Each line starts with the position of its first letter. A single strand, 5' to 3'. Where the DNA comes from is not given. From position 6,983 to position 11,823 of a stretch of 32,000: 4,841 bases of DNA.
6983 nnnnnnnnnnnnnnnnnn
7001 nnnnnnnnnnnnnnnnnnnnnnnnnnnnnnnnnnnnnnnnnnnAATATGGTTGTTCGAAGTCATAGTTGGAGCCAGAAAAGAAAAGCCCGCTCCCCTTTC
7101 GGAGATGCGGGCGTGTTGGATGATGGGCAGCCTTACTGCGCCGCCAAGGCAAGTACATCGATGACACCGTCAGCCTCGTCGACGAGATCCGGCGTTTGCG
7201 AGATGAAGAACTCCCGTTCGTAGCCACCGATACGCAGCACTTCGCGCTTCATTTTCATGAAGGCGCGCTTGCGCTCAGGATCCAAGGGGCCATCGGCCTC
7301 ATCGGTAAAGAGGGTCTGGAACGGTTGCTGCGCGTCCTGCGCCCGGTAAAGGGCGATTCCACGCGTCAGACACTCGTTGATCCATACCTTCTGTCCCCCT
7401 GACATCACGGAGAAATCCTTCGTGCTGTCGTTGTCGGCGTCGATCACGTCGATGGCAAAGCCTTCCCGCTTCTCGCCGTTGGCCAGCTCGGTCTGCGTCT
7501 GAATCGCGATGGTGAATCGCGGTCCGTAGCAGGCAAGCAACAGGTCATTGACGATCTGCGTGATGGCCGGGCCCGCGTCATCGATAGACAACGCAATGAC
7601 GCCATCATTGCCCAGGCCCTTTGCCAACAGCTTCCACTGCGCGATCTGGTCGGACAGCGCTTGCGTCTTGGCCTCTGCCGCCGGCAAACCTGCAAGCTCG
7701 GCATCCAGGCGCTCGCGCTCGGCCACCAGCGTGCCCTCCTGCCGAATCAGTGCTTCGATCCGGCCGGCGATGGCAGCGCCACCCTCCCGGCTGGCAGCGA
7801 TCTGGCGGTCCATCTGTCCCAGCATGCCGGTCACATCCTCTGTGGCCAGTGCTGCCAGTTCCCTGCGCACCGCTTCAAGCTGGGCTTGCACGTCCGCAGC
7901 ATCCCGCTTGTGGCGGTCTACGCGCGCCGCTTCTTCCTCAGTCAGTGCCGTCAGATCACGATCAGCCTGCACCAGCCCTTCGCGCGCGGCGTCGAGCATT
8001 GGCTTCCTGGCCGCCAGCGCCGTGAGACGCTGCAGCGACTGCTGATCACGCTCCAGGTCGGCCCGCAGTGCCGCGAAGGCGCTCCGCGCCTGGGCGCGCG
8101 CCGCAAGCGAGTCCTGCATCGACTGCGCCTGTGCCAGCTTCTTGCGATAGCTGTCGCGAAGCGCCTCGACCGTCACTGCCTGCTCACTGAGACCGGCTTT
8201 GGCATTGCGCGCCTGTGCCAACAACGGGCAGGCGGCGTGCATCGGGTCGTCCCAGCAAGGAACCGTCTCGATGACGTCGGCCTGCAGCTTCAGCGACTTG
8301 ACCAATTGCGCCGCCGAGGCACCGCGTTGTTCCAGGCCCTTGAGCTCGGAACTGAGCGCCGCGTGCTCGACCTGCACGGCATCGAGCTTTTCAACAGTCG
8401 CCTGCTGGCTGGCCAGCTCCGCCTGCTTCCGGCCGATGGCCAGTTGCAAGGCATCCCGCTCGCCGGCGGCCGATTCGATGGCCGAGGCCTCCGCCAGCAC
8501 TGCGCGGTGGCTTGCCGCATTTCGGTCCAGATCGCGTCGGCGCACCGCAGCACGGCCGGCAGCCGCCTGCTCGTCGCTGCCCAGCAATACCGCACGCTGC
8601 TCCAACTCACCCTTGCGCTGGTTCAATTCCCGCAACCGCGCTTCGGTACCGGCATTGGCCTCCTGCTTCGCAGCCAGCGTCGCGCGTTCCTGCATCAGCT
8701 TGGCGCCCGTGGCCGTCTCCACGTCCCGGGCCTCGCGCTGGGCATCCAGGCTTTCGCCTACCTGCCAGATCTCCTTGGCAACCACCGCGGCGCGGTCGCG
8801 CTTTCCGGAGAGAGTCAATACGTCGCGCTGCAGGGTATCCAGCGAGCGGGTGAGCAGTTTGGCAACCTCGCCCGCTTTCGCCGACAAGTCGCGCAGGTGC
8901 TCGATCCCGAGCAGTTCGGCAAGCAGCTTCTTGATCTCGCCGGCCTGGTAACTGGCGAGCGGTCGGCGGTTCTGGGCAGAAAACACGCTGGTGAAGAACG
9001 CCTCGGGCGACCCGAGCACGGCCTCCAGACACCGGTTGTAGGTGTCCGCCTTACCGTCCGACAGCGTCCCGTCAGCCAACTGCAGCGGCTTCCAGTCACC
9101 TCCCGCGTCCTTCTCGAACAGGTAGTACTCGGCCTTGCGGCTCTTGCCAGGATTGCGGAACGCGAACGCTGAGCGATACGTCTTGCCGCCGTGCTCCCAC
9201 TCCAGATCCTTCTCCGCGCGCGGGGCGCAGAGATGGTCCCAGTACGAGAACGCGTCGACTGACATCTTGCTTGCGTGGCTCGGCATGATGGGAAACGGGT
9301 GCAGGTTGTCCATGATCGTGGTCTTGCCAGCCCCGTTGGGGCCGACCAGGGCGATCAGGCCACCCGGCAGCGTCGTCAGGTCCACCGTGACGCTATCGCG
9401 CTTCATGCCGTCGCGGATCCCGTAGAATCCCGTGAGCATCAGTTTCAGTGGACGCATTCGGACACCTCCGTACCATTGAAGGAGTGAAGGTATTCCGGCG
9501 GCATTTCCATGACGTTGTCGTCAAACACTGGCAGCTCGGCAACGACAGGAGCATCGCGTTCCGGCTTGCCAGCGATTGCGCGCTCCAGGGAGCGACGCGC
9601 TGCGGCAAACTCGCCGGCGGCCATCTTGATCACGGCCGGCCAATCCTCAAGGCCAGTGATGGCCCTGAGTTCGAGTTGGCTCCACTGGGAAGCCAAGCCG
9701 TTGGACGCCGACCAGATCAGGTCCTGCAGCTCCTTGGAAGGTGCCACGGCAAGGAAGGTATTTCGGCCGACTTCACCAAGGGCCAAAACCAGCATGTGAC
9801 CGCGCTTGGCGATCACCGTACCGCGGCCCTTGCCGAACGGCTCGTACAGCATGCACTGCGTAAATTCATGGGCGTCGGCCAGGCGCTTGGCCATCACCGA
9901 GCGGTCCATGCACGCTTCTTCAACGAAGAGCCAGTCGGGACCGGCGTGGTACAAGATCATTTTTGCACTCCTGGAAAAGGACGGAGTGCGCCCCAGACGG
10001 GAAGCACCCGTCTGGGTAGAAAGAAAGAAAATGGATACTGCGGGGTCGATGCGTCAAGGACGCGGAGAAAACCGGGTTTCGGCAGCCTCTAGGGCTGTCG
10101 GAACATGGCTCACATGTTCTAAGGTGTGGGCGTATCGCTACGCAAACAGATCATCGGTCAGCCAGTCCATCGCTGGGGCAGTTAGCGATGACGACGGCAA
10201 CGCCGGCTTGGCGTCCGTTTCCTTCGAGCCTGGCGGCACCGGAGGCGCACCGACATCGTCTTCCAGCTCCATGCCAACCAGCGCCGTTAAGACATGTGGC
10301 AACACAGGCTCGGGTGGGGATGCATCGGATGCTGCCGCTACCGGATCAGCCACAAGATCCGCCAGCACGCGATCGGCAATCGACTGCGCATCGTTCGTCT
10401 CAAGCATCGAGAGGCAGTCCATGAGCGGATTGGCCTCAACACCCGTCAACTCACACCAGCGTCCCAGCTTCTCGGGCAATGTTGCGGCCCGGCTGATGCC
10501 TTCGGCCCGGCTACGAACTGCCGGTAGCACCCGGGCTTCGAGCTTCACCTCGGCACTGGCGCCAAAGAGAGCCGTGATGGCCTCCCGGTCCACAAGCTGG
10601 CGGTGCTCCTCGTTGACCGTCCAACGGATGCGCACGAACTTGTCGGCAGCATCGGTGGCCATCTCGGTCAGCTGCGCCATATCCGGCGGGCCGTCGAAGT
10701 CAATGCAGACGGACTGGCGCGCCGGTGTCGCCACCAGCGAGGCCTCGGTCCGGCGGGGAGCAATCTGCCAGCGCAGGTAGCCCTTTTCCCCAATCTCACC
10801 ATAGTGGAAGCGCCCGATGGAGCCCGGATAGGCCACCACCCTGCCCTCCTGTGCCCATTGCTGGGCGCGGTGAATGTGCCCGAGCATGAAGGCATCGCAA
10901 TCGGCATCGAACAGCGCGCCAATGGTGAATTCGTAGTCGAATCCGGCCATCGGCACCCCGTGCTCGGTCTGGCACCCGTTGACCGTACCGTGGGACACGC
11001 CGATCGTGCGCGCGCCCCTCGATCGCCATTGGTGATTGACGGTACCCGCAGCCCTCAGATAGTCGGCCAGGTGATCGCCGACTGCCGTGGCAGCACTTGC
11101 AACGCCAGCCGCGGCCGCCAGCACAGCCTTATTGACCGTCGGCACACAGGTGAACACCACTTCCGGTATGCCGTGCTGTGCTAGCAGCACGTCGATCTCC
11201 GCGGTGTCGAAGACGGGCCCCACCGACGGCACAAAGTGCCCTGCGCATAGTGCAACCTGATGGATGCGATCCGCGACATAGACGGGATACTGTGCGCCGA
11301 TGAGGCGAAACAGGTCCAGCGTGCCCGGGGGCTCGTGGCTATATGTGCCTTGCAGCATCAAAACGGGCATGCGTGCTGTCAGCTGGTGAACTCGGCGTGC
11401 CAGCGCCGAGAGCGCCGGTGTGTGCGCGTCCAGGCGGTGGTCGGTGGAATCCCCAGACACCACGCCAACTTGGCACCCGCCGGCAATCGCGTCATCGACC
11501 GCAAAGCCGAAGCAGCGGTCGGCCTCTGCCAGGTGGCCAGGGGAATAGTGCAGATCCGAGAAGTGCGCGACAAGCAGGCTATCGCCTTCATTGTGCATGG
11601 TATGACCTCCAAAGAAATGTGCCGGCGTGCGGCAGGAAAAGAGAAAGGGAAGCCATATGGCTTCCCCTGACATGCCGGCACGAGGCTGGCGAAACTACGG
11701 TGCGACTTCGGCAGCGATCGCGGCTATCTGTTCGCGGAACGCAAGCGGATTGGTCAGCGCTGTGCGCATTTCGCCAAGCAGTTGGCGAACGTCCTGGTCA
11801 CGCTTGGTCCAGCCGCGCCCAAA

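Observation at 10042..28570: Conserved ~23-nt motif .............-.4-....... repeated six times (plus one degenerate copy), always in the same orientation upstream of minus-strand transcription units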

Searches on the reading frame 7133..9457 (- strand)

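Call 8: search_protein_families(library=pfam, proteins=[window:7133-9457:-], max_evalue=0.01)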
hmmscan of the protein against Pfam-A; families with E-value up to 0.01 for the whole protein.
window:7133-9457:- (774 aa): 5 families
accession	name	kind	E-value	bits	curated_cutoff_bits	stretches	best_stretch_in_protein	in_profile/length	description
PF02463.25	SMC_N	-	9.2e-05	22.4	40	0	33-52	25-44/220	RecF/RecN/SMC N terminal domain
PF00005.33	ABC_tran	-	9.5e-05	23.5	25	1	25-52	4-31/137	ABC transporter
PF13476.12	AAA_23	-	0.00047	21.3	27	1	23-50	13-37/201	AAA domain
PF13555.12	AAA_29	-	0.0053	16.9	27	0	32-52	22-42/61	P-loop containing region of AAA domain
PF13304.12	AAA_21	-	0.0069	16.9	27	0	35-50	2-17/304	AAA domain, putative AbiEii toxin, Type IV TA system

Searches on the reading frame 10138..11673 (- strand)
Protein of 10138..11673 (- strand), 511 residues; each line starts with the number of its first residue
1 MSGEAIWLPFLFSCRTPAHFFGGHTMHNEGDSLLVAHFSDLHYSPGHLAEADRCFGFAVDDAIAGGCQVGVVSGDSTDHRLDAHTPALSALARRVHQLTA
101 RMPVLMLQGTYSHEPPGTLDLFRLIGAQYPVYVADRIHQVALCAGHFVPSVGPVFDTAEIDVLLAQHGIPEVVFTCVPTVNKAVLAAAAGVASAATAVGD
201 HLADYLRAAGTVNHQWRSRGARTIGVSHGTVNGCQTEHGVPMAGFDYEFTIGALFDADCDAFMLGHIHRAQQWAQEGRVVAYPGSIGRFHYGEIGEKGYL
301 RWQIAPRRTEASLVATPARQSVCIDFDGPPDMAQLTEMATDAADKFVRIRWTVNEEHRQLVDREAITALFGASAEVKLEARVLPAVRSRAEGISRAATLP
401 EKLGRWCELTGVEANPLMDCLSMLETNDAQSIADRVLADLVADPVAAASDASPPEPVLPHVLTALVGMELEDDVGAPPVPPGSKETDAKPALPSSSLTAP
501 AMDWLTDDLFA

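Call 8: search_protein_families(library=pfam, proteins=[window:10138-11673:-], max_evalue=0.01)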
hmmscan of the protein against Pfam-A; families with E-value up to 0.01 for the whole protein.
window:10138-11673:- (511 aa): 1 family
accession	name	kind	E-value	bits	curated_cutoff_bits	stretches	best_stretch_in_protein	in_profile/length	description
PF12850.12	Metallophos_2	-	0.00026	21.4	27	1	213-288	73-137/154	Calcineurin-like phosphoesterase superfamily domain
